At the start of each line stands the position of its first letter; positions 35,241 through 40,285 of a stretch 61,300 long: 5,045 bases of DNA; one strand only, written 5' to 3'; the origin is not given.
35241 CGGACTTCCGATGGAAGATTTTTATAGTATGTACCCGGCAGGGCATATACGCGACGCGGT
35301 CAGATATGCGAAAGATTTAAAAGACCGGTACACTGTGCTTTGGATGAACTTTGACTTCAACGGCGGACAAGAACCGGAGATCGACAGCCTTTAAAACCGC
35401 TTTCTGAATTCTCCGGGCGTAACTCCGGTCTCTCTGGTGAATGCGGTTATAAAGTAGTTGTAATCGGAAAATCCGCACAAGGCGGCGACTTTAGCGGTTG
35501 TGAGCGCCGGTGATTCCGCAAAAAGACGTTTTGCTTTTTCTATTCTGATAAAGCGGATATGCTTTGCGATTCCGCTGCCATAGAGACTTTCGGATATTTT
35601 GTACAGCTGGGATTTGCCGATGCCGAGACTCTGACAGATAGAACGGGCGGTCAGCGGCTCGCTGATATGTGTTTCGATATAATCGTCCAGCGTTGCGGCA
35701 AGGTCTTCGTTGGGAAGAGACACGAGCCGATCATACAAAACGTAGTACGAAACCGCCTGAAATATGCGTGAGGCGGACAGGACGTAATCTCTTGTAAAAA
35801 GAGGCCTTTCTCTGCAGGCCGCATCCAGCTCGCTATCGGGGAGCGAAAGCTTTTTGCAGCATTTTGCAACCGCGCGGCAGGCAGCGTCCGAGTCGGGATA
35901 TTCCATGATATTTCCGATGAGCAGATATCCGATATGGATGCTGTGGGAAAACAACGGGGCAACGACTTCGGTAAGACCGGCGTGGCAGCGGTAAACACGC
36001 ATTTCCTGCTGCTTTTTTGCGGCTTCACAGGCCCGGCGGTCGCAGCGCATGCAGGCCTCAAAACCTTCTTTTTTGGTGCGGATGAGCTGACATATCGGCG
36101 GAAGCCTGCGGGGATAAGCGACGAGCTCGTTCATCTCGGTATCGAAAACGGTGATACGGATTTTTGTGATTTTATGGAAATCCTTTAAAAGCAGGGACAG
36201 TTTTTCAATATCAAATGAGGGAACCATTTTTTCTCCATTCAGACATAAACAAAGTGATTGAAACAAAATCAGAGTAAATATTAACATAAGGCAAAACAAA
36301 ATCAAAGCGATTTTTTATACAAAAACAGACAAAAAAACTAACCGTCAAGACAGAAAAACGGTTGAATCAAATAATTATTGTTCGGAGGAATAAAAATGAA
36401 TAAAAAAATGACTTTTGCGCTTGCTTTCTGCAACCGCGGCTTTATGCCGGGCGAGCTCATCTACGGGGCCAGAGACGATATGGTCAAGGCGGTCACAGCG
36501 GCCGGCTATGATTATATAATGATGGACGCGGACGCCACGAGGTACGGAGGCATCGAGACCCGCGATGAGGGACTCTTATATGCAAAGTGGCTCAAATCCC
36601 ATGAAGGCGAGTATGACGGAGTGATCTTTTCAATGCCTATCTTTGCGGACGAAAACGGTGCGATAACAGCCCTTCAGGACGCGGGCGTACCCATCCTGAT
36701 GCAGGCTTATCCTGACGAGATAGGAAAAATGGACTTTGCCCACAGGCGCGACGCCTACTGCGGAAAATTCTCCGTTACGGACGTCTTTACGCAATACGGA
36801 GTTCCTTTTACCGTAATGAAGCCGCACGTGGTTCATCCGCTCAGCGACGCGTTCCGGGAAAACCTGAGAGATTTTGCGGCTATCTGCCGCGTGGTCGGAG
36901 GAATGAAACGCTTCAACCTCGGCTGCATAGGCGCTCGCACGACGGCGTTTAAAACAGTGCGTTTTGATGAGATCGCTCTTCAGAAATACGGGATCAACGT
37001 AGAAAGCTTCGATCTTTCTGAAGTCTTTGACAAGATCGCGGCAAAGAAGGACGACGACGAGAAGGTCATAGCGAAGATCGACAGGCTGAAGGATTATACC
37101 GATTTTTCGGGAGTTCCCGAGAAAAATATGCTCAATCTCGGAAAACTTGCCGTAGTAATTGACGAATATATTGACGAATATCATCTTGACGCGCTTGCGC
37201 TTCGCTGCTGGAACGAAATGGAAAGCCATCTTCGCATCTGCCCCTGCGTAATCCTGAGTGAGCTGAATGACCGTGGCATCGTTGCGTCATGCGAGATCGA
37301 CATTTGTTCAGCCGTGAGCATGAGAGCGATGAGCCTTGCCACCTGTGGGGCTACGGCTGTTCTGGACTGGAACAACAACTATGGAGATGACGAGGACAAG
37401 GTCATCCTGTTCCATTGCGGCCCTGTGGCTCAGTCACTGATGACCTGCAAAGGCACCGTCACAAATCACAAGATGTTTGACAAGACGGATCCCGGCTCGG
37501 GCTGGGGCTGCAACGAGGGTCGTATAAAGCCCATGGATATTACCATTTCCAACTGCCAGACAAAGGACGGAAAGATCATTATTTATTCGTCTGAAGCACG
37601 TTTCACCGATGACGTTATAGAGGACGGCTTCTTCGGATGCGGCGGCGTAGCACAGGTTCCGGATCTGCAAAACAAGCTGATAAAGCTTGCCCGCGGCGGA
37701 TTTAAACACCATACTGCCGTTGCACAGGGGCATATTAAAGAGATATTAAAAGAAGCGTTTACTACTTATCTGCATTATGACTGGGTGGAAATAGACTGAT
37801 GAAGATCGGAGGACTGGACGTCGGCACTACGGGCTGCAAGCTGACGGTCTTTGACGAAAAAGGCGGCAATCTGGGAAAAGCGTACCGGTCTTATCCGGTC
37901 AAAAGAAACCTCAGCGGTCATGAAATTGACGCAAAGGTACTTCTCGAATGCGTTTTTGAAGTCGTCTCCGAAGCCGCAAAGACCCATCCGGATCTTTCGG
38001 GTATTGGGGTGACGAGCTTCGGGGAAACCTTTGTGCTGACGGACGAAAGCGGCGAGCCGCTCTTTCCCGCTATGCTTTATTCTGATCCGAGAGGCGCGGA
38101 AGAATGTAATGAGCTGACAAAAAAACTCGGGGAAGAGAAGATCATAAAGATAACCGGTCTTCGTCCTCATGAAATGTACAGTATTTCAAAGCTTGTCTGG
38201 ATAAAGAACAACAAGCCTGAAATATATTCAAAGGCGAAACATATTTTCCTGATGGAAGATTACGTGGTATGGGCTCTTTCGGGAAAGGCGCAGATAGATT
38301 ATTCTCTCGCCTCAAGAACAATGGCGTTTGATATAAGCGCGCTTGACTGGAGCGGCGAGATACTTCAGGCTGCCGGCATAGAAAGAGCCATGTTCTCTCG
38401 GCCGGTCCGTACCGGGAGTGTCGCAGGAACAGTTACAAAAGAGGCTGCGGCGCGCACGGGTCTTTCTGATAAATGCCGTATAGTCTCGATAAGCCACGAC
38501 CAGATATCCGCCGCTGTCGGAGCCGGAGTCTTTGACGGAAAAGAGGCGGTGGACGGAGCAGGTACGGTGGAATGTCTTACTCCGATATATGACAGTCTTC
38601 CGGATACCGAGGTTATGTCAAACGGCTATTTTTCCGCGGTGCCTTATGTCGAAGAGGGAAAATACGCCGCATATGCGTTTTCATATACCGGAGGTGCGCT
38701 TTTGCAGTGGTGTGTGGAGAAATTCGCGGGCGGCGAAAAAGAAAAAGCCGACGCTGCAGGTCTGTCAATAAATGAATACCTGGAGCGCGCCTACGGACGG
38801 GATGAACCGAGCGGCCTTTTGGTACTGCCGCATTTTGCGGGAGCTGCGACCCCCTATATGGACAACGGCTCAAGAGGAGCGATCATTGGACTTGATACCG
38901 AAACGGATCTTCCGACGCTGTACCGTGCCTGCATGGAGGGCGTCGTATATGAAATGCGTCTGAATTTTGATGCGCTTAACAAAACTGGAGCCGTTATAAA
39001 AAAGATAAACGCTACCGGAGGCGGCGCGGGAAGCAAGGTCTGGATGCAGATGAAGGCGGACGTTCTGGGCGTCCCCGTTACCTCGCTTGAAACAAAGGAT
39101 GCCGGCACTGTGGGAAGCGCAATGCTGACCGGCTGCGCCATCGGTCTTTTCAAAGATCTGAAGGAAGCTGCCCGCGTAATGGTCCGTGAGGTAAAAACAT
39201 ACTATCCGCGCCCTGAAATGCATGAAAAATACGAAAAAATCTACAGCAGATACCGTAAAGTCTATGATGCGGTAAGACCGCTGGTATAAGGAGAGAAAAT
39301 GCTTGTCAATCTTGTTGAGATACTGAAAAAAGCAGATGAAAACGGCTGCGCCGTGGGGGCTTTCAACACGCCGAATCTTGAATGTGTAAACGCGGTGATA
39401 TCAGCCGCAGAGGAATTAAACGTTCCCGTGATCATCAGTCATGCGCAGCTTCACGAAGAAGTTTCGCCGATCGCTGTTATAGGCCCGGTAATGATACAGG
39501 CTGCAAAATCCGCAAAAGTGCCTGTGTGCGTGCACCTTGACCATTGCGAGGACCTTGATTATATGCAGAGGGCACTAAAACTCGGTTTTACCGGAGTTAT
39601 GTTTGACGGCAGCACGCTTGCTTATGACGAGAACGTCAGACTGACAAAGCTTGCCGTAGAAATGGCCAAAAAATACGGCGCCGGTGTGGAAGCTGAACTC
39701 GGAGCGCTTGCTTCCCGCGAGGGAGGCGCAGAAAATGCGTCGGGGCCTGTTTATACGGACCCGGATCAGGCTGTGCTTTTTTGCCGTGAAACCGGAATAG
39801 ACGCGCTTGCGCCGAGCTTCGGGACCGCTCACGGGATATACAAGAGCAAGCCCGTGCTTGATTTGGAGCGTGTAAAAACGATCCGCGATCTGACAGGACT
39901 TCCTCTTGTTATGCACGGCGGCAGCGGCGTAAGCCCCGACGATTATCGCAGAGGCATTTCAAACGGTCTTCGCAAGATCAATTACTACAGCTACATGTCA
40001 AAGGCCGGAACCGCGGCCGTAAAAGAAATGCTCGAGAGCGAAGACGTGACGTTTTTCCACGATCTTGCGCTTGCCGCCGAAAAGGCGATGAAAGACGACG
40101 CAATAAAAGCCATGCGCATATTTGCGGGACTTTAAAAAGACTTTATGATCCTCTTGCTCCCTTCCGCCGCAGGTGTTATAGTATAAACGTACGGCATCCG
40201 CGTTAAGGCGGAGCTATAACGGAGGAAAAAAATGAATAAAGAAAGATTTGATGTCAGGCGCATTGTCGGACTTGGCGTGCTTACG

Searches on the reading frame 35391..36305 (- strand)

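Call 19: search_protein_families(library=pfam, proteins=[window:35391-36305:-], max_evalue=0.001)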
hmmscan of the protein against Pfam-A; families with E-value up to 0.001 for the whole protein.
window:35391-36305:- (304 aa): 3 families
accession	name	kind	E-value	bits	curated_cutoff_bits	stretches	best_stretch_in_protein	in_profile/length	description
PF10114.15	PocR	-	4.4e-31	108.3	23.9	1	31-189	3-157/162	Sensory domain found in PocR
PF12833.13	HTH_18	-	6.7e-17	62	33.6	1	223-303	1-80/80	Helix-turn-helix domain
PF00165.29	HTH_AraC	-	4.1e-10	40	26.6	1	271-302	12-42/42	Bacterial regulatory helix-turn-helix proteins, AraC family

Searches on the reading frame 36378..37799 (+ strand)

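Call 19: search_protein_families(library=pfam, proteins=[window:36378-37799:+], max_evalue=0.001)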
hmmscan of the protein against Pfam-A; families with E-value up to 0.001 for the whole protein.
window:36378-37799:+ (473 aa): 1 family
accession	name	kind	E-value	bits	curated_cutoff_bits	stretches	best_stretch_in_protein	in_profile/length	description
PF02952.23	Fucose_iso_C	-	1.5e-11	44.6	29.3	1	344-470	1-140/143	L-fucose isomerase, C-terminal domain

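Call 57: search_protein_families(library=ncbifam, proteins=[window:36378-37799:+], max_evalue=0.00001)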
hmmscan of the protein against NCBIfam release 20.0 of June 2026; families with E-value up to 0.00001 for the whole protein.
window:36378-37799:+ (473 aa): 1 family
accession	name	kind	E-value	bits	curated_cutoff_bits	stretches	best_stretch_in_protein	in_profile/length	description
NF048012.1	SlpQosIsomSftI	equivalog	3.9e-29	101.7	700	1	72-459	54-431/443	sulfoquinovose isomerase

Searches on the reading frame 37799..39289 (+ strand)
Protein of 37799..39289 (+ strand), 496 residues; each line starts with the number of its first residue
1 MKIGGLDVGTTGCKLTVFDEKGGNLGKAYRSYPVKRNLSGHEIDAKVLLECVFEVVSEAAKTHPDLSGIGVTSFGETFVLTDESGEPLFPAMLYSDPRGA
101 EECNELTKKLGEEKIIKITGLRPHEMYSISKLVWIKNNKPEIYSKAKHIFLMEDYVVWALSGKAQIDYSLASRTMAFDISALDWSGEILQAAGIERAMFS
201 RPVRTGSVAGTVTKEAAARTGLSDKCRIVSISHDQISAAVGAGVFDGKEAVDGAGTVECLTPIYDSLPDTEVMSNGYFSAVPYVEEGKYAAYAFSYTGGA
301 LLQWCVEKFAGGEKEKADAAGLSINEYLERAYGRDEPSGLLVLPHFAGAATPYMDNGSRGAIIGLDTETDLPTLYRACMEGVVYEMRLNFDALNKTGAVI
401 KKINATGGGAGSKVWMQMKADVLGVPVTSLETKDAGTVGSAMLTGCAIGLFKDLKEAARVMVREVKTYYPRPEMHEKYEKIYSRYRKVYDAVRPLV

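Call 53: search_protein_families(library=pfam, proteins=[window:37799-39289:+], max_evalue=0.001)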
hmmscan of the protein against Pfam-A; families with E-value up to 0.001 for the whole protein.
window:37799-39289:+ (496 aa): 3 families
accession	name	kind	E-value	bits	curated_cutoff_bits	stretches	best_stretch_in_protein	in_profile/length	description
PF00370.27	FGGY_N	-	2.4e-57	194.8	28.8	1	3-241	2-245/245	FGGY family of carbohydrate kinases, N-terminal domain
PF02782.22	FGGY_C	-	1e-33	117.2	27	1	267-447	19-197/198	FGGY family of carbohydrate kinases, C-terminal domain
PF01869.26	BcrAD_BadFG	-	0.00054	20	31.5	0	5-81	2-79/271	BadF/BadG/BcrA/BcrD ATPase family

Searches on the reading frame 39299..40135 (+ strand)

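Call 53: search_protein_families(library=pfam, proteins=[window:39299-40135:+], max_evalue=0.001)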
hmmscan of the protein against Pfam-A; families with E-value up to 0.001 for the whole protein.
window:39299-40135:+ (278 aa): 1 family
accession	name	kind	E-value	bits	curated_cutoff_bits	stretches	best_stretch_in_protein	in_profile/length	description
PF01116.26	F_bP_aldolase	-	7.1e-86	288.6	25.5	1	3-275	1-272/277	Fructose-bisphosphate aldolase class-II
